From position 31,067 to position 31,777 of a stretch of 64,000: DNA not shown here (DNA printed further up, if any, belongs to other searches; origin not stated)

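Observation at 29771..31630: LeuA-family synthase without regulatory domain (Re-citrate / citramalate synthase candidate) followed by an orphan 137-aa mini P-loop protein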

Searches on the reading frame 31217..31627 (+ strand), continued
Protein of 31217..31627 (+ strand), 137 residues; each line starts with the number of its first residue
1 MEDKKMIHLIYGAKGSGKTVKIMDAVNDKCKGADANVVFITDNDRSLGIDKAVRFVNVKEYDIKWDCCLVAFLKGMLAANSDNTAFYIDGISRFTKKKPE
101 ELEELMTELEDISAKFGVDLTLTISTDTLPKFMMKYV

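Call 43: find_related_loci(query=A1, collection=genome_contigs, flank=8000)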
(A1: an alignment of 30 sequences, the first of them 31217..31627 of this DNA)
Query A1 (137 aa) in genome_contigs; peptide patterns used: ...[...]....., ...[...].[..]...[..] (x = any residue, [..] = any of these).
273 stretches matched a pattern; 242 encode a relative of the query (tblastn E <= 1e-3); the best 80 are kept; 80 distinct loci.
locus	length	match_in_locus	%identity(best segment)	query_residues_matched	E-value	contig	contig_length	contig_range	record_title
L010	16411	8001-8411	95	1-137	1e-77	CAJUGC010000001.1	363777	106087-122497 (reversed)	MAG TPA_asm: uncultured Christensenella sp. isolate MGBC137892 genome assembly, contig: MGBC137892.1, whole genome shotg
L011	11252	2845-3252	67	2-137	2e-60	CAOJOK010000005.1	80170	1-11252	MAG TPA_asm: uncultured Clostridia bacterium isolate SRR15730533_bin.94_metawrap_v1.3_MAG genome assembly, contig: NODE.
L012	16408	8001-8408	68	2-137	5e-60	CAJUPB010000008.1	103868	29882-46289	MAG TPA_asm: uncultured Christensenellaceae bacterium isolate MGBC164958 genome assembly, contig: MGBC164958.8, whole ge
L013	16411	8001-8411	66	2-137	2e-58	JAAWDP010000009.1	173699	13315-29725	MAG: Clostridia bacterium isolate ABMPRH_118_0 k141_764790, whole genome shotgun sequence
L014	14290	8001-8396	59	2-133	3e-47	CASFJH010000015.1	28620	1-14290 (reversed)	uncultured Firmicutes bacterium isolate CO.A13.metabat-bins.278 genome assembly, contig: CO.A13.metabat-bins.278.fa_k141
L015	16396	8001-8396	61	6-137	4e-47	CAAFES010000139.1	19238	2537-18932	MAG TPA_asm: Clostridia bacterium, isolate HGM11386, WGS project CAAFES010000000 data, contig: SRS104400_73_k99_138502,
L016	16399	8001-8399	55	4-136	3e-46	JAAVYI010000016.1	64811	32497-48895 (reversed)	MAG: Clostridia bacterium isolate ABMPRH_98_1 k141_565558, whole genome shotgun sequence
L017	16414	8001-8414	49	1-137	2e-37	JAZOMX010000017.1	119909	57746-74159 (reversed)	MAG: Pumilibacteraceae bacterium isolate T1900045644_YK20190338.MAGScoT_cleanbin_000017 SGB_8153_k141_516145, whole geno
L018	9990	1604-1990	49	6-136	2e-36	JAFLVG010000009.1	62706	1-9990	MAG: Clostridiales bacterium isolate HAN099 Seq9, whole genome shotgun sequence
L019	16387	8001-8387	50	6-136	1e-35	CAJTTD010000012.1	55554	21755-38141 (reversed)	MAG TPA_asm: uncultured Christensenella sp. isolate MGBC108895 genome assembly, contig: MGBC108895.12, whole genome shot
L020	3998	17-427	47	2-137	2e-35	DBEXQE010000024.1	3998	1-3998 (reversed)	MAG TPA_asm: Christensenellales bacterium isolate MAG897 k141_142985, whole genome shotgun sequence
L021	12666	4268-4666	47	2-136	2e-34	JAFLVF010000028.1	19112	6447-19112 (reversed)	MAG: Clostridiales bacterium isolate HAN098 Seq28, whole genome shotgun sequence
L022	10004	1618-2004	45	6-136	1e-34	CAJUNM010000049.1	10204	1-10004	MAG TPA_asm: uncultured Christensenellaceae bacterium isolate MGBC143965 genome assembly, contig: MGBC143965.49, whole g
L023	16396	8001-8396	46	3-137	7e-35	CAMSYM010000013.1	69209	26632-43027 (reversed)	MAG TPA_asm: uncultured Clostridia bacterium isolate ERR899289_bin.26_metawrap_v1.3_MAG genome assembly, contig: ERZ1340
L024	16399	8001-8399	46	2-136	3e-34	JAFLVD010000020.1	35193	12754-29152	MAG: Clostridiales bacterium isolate HAN096 Seq20, whole genome shotgun sequence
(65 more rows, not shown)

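Call 46: find_encoding_contigs(protein=P0298, flank=6000, max_places=1)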
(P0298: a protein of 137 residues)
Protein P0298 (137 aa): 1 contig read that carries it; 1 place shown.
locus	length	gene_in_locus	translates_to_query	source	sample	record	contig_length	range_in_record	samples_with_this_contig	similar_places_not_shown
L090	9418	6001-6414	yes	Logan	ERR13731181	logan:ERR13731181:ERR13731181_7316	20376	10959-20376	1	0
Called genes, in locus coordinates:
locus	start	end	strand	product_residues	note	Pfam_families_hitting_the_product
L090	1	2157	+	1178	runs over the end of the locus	PF00289:Biotin_carb_N, PF02786:CPSase_L_D2, PF07478:Dala_Dala_lig_C, PF02785:Biotin_carb_C, PF00682:HMGL-like, PF02436:PYC_OADA, PF00364:Biotin_lipoyl, PF25917:BSH_RND, +4 more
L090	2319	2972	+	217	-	PF13487:HD_5, PF01966:HD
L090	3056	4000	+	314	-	PF00389:2-Hacid_dh, PF02826:2-Hacid_dh_C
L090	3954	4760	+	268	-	PF02811:PHP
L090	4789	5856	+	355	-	PF21016:RlmN_N, PF04055:Radical_SAM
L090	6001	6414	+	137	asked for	-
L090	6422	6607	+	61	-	-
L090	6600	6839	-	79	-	-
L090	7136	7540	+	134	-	-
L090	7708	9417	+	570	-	?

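Call 52: search_protein_families(library=padloc, proteins=[window:31232-31627:+, P0017, P0026, P0298, P0276], max_evalue=0.01)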
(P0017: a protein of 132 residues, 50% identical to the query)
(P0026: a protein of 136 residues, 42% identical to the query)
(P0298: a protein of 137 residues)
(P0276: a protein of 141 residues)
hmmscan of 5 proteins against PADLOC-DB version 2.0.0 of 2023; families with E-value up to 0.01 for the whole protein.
window:31232-31627:+ (132 aa): 1 family
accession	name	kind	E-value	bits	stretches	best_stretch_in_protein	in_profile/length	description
PDLC04140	mad8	-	0.0066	14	1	4-122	31-140/314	mads_8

P0017 (132 aa): 2 families
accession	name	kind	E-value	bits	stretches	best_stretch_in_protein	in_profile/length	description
PDLC04140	mad8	-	8e-05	20.3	1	2-67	29-93/314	mads_8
PDLC05035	PDC-S53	-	0.0033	13.5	1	2-27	512-537/900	-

P0026 (136 aa): 1 family
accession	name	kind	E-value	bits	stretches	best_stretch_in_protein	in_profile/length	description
PDLC00148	GajB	-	0.005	13.9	1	6-41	7-41/369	UrvD helicase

P0298 (137 aa): 5 families
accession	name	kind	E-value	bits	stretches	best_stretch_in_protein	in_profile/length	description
PDLC04244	PDC-M01A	-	2.4e-05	21.3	1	4-113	194-303/482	-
PDLC04140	mad8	-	0.00033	18.3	1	2-73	29-70/314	mads_8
PDLC00283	PtuA1|PtuA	-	0.0029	14.8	1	1-53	27-78/448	AAA ATPase domain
PDLC00266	PtuA1|PtuA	-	0.0045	14.3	1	2-28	27-53/483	AAA ATPase domain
PDLC04836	PDC-S04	-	0.0049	14.1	1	72-136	82-145/244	-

P0276 (141 aa): 3 families
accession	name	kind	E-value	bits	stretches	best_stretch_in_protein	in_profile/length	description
PDLC04140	mad8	-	2.3e-05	22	1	4-103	31-112/314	mads_8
PDLC00148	GajB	-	0.0068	13.4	1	7-52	8-50/369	UrvD helicase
PDLC02496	BrxF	-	0.0074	14.4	1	4-60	25-78/158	BrxF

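Call 53: search_protein_families(library=phrogs, proteins=[window:31232-31627:+, P0017, P0026, P0298, P0276], max_evalue=0.01)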
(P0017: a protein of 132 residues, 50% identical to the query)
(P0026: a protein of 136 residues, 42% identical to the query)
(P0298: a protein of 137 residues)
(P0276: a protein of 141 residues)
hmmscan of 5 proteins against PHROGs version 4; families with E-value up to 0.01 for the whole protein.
window:31232-31627:+ (132 aa): 1 family
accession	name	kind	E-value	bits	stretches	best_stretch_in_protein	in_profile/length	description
phrog_6891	-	other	0.00087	20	1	4-100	46-112/310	ATPase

P0017 (132 aa): 0 families

P0026 (136 aa): 1 family
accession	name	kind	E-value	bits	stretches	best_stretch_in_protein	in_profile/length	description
phrog_592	-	other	0.0027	18.5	1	2-99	4-100/193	thymidine kinase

P0298 (137 aa): 0 families

P0276 (141 aa): 2 families
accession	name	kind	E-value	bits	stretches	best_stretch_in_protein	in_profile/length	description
phrog_6891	-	other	6.2e-06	27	1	4-133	46-163/310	ATPase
phrog_2586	-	unknown function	0.0051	17.9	1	11-124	54-165/166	-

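Call 56: list_cluster_members(proteins=[P0170, P0219, P0187, P0232, P0200, P0240, P0164, P0227, P0298, P0276])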
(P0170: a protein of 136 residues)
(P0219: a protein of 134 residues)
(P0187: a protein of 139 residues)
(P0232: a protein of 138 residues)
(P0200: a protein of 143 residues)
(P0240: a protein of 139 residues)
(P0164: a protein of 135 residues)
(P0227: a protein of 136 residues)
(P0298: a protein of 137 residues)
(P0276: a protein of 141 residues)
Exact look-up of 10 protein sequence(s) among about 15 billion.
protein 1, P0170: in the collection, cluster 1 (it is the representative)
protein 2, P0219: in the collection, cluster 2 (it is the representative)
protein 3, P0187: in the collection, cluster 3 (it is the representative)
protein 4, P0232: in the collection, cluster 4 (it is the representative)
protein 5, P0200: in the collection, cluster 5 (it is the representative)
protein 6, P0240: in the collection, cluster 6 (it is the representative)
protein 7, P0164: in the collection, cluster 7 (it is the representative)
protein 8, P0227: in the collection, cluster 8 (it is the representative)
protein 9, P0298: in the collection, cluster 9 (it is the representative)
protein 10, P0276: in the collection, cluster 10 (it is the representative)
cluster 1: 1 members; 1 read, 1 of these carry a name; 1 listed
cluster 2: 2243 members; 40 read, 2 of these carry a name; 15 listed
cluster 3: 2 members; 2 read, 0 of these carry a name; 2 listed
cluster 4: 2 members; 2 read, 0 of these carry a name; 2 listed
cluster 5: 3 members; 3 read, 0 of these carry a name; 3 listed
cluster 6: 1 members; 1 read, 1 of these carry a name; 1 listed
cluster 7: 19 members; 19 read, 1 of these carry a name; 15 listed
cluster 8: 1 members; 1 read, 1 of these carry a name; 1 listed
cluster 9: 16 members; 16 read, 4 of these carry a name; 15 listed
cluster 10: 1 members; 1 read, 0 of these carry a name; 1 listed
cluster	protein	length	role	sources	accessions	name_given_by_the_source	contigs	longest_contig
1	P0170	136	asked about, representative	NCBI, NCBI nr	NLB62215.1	MAG: twitching motility protein PilT [Clostridiales bacterium] | twitching motility protein PilT [Clostridiales bacterium]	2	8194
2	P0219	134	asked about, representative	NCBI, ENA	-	-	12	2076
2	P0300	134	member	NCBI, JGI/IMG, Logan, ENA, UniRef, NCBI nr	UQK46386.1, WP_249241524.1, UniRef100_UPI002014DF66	hypothetical protein MTP39_03925 [Faecalibacterium sp. I3-3-33] | hypothetical protein | hypothetical protein n=1 Tax=Faecalibacterium sp. I3-3-33 TaxID=2929492 ...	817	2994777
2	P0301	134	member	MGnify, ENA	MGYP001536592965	FL=1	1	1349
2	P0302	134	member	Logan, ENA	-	-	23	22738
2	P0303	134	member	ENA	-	-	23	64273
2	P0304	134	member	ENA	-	-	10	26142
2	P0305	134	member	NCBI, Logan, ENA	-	-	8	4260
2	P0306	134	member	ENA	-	-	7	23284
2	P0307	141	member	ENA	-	-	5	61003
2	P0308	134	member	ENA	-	-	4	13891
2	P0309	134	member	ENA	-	-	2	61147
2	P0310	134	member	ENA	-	-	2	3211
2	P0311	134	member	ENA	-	-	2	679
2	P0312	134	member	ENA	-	-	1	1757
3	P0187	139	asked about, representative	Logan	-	-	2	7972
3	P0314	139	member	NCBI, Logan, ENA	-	-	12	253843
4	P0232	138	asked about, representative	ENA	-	-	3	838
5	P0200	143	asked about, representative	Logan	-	-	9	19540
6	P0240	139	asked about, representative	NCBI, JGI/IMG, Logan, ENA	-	hypothetical protein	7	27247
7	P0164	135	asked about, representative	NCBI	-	-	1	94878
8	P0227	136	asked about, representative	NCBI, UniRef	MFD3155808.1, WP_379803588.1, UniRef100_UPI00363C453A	hypothetical protein ACFIJ5_02925 [Haloimpatiens sp. FM7330] | hypothetical protein n=1 Tax=Haloimpatiens sp. FM7330 TaxID=3298610 RepID=UPI00363C453A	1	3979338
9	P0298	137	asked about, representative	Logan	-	-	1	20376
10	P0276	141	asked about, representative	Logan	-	-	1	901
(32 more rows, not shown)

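Call 57: find_encoding_contigs(protein=P0300, flank=8000, max_places=2)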
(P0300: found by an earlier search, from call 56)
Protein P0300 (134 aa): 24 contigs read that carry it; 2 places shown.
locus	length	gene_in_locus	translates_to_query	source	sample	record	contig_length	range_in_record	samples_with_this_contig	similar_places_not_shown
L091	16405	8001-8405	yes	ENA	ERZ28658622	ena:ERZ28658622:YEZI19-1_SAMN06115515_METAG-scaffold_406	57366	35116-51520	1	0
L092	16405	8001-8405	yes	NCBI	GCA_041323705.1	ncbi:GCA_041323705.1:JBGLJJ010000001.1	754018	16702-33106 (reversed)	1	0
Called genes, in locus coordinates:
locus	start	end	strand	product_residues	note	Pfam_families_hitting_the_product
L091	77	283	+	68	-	-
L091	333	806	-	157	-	-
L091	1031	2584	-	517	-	PF12838:Fer4_7, PF13187:Fer4_9, PF13237:Fer4_10, PF25160:LdpA_Fe-S-bd, PF00037:Fer4, PF12797:Fer4_2 (weak), PF12837:Fer4_6, PF02906:Fe_hyd_lg_C, +8 more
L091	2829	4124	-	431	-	PF00919:UPF0004, PF04055:Radical_SAM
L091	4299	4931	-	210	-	-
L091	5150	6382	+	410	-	PF00768:Peptidase_S11, PF13354:Beta-lactamase2, PF07943:PBP5_C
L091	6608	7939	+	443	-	PF00342:PGI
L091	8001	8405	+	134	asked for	-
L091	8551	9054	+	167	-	PF02620:YceD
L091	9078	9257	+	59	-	PF01783:Ribosomal_L32p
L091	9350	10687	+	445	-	PF19238:Radical_SAM_2, PF04459:DUF512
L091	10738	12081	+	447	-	PF00009:GTP_EFTU, PF00071:Ras (faint), PF01926:MMR_HSR1, PF02421:FeoB_N, PF01926:MMR_HSR1, PF02421:FeoB_N, PF00009:GTP_EFTU, PF14714:KH_dom-like, +5 more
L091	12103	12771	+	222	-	PF02660:G3P_acyltransf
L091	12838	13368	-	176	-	-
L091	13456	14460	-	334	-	PF12849:PBP_like_2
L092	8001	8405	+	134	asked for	-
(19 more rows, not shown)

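Call 58: find_encoding_contigs(protein=P0227, flank=8000, max_places=1)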
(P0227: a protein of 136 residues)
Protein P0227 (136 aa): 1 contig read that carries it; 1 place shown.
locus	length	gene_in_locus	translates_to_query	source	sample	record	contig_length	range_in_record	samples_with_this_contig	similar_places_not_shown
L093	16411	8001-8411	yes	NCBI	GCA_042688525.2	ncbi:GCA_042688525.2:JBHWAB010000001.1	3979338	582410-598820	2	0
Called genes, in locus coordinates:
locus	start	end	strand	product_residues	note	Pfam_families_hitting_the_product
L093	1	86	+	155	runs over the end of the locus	PF01967:MoaC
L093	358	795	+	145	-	PF03473:MOSC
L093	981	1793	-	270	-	PF08282:Hydrolase_3, PF05116:S6PP, PF00702:Hydrolase (weak)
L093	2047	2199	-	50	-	PF18919:DUF5670 (weak)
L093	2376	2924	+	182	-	PF07155:ECF-ribofla_trS, PF12822:ECF_trnsprt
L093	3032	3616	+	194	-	PF13521:AAA_28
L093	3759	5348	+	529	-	PF00009:GTP_EFTU, PF01926:MMR_HSR1 (weak), PF22042:EF-G_D2, PF03144:GTP_EFTU_D2, PF16658:RF3_C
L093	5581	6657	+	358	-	PF00990:GGDEF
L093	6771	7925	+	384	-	PF04326:SLFN_AlbA_2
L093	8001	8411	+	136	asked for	-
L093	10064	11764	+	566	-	-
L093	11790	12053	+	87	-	PF01312:Bac_export_2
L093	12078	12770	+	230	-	PF00149:Metallophos, PF12850:Metallophos_2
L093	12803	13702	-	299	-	-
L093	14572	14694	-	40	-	-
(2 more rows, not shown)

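Call 67: find_related_loci(query=A4, collection=metagenome_contigs, flank=6000)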
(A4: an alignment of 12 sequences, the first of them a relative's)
Query A4 (136 aa) in metagenome_contigs; peptide patterns used: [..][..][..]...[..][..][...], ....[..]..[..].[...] (x = any residue, [..] = any of these).
600 stretches matched a pattern (row limit reached: there are more); 507 encode a relative of the query (tblastn E <= 1e-3); the best 80 are kept; 80 distinct loci.
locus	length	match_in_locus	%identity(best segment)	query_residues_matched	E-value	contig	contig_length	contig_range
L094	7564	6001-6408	79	1-136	8e-73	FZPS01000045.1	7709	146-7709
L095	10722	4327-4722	56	1-136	1e-51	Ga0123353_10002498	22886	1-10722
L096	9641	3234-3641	57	1-135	2e-50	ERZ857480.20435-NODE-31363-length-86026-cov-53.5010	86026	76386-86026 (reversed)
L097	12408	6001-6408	57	1-135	2e-50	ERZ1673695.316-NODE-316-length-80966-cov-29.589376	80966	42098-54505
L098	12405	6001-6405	50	1-135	3e-47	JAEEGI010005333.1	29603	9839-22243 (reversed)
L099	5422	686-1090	52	1-135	9e-47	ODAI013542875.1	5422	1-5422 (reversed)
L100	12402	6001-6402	50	1-134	1e-46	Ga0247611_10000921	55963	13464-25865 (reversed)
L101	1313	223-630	51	1-136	2e-47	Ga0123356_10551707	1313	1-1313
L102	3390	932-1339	51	1-136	2e-45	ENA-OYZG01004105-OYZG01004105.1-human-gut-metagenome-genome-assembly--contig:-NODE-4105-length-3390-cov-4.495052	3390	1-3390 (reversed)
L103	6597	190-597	48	1-136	4e-45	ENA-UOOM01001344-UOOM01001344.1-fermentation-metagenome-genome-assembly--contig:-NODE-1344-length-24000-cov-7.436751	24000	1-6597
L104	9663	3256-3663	48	1-136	1e-44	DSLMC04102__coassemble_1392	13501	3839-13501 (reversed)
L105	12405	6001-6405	50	1-136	1e-42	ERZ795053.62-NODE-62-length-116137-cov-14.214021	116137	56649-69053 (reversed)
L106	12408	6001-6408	43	1-136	1e-42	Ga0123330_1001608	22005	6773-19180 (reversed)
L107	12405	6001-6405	51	1-135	3e-42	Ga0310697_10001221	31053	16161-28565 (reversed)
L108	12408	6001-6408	46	1-136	2e-42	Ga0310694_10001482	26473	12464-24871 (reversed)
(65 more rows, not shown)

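Call 87: search_protein_families(library=pfam, proteins=[L098:6499-7728:+, L100:6454-7746:+, L105:6413-7738:+, L107:6427-7653:+, L107:7705-8355:+, L107:4357-5910:+, L098:4220-5932:+, L094:6427-7209:+, L106:2631-5930:+], max_evalue=0.001)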
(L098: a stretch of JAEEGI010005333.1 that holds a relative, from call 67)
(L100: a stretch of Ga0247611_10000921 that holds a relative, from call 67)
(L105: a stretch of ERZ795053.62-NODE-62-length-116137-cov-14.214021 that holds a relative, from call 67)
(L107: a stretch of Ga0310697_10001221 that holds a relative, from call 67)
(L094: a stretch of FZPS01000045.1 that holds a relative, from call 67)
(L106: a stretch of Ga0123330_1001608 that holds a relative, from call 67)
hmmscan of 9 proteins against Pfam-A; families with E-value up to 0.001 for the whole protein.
L098:6499-7728:+ (410 aa): 4 families
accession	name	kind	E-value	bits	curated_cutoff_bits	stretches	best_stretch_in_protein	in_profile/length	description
PF03572.23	Peptidase_S41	-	1.4e-46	158.5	24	1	217-378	2-165/165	Peptidase family S41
PF13180.12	PDZ_2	-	1.1e-08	35.7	27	1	120-198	2-78/80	PDZ domain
PF17820.7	PDZ_6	-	1.2e-05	25.3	27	1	135-169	2-34/54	PDZ domain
PF00595.29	PDZ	-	3.1e-05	24.7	23.2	1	111-165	5-59/81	PDZ domain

L100:6454-7746:+ (431 aa): 3 families
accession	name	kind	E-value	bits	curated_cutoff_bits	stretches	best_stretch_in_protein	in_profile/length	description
PF03572.23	Peptidase_S41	-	4.3e-44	150.4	24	1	239-400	2-165/165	Peptidase family S41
PF17820.7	PDZ_6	-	1e-08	35.2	27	1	157-211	2-54/54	PDZ domain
PF13180.12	PDZ_2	-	4.5e-07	30.5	27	1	142-220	2-78/80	PDZ domain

L105:6413-7738:+ (442 aa): 4 families
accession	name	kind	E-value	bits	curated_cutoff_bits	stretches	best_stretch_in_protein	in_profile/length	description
PF03572.23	Peptidase_S41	-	8.2e-49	165.8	24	1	247-410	1-165/165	Peptidase family S41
PF13180.12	PDZ_2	-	9e-07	29.5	27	1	152-230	3-79/80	PDZ domain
PF00595.29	PDZ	-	3.8e-05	24.4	23.2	1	150-193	10-56/81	PDZ domain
PF22694.1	CtpB_N-like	-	0.00047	21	27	0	94-136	43-84/85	Activating protease CtpB N-terminal domain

L107:6427-7653:+ (409 aa): 4 families
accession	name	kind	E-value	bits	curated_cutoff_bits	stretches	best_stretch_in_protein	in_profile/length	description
PF03572.23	Peptidase_S41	-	2.1e-43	148.2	24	1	213-375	2-165/165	Peptidase family S41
PF13180.12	PDZ_2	-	2.8e-09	37.5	27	1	117-195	3-79/80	PDZ domain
PF17820.7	PDZ_6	-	2.5e-08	34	27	1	130-185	1-54/54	PDZ domain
PF00595.29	PDZ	-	0.00011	22.9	23.2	1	116-160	11-58/81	PDZ domain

L107:7705-8355:+ (217 aa): 3 families
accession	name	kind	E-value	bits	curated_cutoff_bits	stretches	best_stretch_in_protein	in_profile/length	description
PF00561.26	Abhydrolase_1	-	5.1e-16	59.5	25.8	1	20-115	2-102/245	alpha/beta hydrolase fold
PF12697.13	Abhydrolase_6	-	9.7e-16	59.5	26.3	1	21-137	1-116/217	Alpha/beta hydrolase family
PF12146.15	Hydrolase_4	-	1.6e-11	44.4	27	1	21-127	7-120/239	Serine aminopeptidase, S33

L107:4357-5910:+ (518 aa): 13 families
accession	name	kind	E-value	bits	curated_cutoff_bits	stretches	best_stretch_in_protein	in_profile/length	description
PF01593.30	Amino_oxidase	-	5.9e-19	69.1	19.8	1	14-421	2-364/443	Flavin containing amine oxidoreductase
PF13450.12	NAD_binding_8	-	1.1e-15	58.1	21.9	1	8-73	1-68/68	NAD(P)-binding Rossmann-like domain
PF01266.30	DAO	-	5e-12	46.4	27.9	1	6-42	2-39/353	FAD dependent oxidoreductase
PF00890.30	FAD_binding_2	-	1.7e-08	34.5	20.4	1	6-43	2-37/414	FAD binding domain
PF00070.33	Pyr_redox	-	6.2e-08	33.5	22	1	5-39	1-35/82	Pyridine nucleotide-disulphide oxidoreductase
PF07992.20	Pyr_redox_2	-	2.2e-07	31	26.1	1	5-34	2-31/291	Pyridine nucleotide-disulphide oxidoreductase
PF03486.20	HI0933_like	-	3.1e-07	30.5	50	1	5-39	2-36/244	HI0933-like protein Rossmann domain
PF12831.13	FAD_oxidored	-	5.2e-07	29.7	27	1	6-41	2-37/416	FAD dependent oxidoreductase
PF01946.23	Thi4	-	4.3e-06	26.6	26.2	1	5-40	19-55/235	Thi4 family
PF01494.25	FAD_binding_3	-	2.1e-05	24.3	22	1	6-35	4-33/349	FAD binding domain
PF13738.12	Pyr_redox_3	-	5.6e-05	23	30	1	7-37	1-31/305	Pyridine nucleotide-disulphide oxidoreductase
PF01134.28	GIDA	-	0.00017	21.2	22.1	1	6-41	2-38/391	Glucose inhibited division protein A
PF05834.18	Lycopene_cycl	-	0.00073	19.1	23.4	0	6-38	2-36/380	Lycopene cyclase protein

L098:4220-5932:+ (571 aa): 2 families
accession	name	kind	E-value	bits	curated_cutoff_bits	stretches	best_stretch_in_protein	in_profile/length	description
PF12799.13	LRR_4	-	8.6e-14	51.7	27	2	448-488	1-42/44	Leucine Rich repeats (2 copies)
PF13855.12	LRR_8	-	3.2e-07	30.5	27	1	426-482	3-61/61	Leucine rich repeat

L094:6427-7209:+ (261 aa): 1 family
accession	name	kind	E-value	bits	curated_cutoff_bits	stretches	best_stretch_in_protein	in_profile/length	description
PF00795.27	CN_hydrolase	-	1.2e-56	192.4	23.2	1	2-247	1-255/256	Carbon-nitrogen hydrolase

L106:2631-5930:+ (1100 aa): 2 families
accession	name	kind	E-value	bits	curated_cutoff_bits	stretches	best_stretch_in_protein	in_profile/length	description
PF21445.3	ADDB_N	-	1.9e-43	149.2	26.6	1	24-264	20-273/290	ADDB, N-terminal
PF12705.13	PDDEXK_1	-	9.8e-39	134.2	22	1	744-1073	2-247/247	PD-(D/E)XK nuclease superfamily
